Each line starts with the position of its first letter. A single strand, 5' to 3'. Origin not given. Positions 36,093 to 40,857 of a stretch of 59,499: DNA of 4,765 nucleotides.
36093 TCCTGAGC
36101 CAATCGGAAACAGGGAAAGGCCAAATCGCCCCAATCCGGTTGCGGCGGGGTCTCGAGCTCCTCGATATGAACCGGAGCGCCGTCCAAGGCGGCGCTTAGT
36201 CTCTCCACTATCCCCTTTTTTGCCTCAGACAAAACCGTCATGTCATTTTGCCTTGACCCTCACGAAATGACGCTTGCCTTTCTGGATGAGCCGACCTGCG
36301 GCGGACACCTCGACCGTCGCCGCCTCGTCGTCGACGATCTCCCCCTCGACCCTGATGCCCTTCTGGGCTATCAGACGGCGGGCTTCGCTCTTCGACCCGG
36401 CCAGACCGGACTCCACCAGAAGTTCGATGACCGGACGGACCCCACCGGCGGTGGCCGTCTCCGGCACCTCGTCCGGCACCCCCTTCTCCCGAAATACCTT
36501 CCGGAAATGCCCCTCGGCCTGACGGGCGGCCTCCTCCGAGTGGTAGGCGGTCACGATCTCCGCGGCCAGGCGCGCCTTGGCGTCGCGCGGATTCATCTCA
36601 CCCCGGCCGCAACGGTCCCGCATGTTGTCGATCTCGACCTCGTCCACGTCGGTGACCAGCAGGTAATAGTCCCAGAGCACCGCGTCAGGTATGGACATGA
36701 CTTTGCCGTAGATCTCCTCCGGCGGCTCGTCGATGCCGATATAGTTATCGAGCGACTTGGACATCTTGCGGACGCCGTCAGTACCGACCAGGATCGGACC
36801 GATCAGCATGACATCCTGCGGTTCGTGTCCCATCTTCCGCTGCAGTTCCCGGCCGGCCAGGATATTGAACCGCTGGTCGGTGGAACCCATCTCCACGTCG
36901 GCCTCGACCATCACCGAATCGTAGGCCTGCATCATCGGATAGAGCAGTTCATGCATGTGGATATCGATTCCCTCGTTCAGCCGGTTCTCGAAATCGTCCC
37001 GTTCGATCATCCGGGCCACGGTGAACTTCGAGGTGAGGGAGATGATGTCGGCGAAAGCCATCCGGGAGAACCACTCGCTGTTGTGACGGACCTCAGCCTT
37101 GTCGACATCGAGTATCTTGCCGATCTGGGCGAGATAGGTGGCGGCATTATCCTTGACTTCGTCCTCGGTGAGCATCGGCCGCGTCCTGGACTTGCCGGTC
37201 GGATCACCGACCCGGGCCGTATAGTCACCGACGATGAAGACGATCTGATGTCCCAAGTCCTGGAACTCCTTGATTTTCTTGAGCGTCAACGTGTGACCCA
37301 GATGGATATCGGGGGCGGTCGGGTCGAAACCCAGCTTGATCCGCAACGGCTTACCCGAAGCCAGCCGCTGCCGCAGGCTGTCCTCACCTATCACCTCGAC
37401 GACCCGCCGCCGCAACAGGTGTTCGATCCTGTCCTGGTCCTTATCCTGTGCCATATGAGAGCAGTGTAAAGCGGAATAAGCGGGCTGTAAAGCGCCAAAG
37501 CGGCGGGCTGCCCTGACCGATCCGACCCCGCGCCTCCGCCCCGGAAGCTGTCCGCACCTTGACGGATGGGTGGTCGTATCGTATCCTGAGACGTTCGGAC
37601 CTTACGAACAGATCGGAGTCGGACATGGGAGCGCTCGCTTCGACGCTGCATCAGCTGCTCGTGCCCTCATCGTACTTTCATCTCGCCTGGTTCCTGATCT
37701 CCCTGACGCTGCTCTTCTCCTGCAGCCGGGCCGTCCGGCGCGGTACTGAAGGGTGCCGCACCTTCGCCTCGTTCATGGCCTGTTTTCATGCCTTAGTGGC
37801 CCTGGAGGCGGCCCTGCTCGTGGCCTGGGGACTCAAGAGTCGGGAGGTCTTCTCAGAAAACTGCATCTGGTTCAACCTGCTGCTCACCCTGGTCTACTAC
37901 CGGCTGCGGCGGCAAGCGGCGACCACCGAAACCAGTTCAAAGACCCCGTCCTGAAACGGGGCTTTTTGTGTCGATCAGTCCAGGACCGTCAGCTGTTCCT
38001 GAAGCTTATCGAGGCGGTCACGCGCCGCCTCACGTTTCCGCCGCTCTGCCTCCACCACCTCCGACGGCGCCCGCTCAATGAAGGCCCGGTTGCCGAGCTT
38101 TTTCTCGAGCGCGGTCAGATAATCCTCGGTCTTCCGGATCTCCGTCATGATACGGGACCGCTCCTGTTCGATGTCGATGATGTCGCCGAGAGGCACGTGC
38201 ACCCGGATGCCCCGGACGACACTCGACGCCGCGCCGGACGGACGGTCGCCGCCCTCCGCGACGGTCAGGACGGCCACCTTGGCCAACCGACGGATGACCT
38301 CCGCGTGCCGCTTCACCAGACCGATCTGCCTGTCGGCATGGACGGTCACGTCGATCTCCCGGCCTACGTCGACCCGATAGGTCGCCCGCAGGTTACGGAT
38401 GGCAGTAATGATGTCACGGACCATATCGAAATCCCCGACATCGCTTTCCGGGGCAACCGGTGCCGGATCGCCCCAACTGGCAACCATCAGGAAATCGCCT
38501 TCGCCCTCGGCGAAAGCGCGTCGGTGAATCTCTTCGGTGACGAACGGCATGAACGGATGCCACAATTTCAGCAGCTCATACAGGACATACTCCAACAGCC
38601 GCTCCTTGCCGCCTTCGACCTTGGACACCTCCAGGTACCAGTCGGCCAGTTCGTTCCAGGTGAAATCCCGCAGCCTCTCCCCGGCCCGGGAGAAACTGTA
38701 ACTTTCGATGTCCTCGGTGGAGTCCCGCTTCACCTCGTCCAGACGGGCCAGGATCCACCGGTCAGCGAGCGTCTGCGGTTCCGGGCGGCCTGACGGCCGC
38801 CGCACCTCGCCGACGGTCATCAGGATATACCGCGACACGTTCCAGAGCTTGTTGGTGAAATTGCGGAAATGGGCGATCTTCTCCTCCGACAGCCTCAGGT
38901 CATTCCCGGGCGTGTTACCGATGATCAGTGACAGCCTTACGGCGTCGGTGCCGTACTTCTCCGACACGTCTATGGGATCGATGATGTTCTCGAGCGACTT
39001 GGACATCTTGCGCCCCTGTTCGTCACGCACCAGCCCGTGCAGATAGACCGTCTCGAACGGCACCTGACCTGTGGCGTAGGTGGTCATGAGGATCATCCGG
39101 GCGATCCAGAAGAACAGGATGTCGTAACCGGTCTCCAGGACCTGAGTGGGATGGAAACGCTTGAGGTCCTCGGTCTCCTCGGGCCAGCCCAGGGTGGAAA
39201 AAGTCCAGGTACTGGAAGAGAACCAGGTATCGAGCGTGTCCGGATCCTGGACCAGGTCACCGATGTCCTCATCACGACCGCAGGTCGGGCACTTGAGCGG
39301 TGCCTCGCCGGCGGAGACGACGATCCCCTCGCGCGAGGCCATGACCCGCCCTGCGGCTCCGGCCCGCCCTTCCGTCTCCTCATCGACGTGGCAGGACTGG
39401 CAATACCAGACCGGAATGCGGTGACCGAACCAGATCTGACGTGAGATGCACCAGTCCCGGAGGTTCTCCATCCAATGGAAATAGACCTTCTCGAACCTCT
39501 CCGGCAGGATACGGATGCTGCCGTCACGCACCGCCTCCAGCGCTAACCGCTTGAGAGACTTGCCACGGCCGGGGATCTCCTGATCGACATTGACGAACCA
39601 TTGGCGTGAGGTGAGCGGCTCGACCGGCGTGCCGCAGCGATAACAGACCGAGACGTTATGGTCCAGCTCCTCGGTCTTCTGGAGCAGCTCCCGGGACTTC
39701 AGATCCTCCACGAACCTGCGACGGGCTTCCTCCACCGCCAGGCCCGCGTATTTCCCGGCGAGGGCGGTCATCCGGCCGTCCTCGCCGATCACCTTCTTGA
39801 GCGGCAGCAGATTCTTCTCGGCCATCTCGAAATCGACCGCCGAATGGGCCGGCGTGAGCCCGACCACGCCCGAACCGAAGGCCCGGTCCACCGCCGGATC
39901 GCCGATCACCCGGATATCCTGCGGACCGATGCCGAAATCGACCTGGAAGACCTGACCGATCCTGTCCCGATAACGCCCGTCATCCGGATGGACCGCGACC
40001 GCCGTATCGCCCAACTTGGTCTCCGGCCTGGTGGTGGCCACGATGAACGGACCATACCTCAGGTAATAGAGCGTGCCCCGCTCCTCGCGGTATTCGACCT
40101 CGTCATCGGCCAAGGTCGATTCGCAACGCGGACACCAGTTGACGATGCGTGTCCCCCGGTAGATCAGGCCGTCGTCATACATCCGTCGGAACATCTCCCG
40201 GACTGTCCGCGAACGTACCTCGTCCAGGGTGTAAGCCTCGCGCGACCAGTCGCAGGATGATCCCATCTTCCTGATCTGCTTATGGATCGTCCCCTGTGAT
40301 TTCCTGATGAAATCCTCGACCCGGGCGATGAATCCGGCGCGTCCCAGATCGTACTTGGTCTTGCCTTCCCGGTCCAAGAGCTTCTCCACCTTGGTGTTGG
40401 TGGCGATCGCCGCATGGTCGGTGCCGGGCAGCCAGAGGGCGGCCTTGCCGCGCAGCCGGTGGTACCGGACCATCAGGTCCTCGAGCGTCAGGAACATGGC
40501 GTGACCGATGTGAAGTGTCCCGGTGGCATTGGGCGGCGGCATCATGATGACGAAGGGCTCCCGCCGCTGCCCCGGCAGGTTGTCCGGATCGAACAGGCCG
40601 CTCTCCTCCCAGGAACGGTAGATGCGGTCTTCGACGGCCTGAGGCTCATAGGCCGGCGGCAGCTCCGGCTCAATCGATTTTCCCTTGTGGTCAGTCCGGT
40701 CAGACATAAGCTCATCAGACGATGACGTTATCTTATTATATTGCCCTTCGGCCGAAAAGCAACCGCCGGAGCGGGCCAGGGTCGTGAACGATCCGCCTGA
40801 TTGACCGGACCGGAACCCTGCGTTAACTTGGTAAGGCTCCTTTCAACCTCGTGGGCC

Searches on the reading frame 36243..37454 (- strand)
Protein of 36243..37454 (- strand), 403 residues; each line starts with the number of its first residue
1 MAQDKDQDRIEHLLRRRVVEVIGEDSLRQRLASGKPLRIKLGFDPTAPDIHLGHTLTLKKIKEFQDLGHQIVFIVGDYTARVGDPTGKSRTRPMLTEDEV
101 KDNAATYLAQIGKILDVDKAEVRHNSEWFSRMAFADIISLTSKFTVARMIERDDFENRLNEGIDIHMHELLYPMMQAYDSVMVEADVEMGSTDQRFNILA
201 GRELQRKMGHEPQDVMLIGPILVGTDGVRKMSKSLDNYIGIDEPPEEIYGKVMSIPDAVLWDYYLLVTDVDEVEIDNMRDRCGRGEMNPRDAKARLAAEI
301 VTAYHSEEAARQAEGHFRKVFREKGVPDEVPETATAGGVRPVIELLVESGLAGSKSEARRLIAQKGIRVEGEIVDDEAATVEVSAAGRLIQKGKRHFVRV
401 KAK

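Call 113: search_protein_families(library=pfam, proteins=[window:36243-37454:-], max_evalue=0.00001)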
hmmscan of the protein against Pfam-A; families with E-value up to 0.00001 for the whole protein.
window:36243-37454:- (403 aa): 3 families
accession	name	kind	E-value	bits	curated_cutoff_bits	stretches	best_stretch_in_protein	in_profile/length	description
PF00579.31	tRNA-synt_1b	-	6.4e-76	255.9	21.1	1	34-321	3-291/292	tRNA synthetases class I (W and Y)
PF22421.1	SYY_C-terminal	-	9.1e-09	35.5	27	1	326-398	6-81/83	Tyrosine--tRNA ligase SYY-like C-terminal domain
PF01479.30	S4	-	2.2e-08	34.1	22.8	1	345-383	6-44/48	S4 domain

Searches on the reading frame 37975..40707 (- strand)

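Call 113: search_protein_families(library=pfam, proteins=[window:37975-40707:-], max_evalue=0.00001)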
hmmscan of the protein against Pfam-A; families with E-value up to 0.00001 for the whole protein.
window:37975-40707:- (910 aa): 4 families
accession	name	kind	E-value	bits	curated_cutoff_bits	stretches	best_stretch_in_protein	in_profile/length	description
PF00133.28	tRNA-synt_1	-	3.6e-132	441.5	22.7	1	29-606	2-413/414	tRNA synthetases class I (I, L, M and V)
PF08264.19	Anticodon_1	-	3.7e-32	111.7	25.1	1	649-787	1-146/148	Anticodon-binding domain of tRNA ligase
PF09334.17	tRNA-synt_1g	-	3.4e-21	75.9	20.1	1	54-205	3-136/391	tRNA synthetases class I (M)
PF10458.14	Val_tRNA-synt_C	-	2.2e-13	50.7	25.9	1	845-909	1-65/66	Valyl tRNA synthetase tRNA binding arm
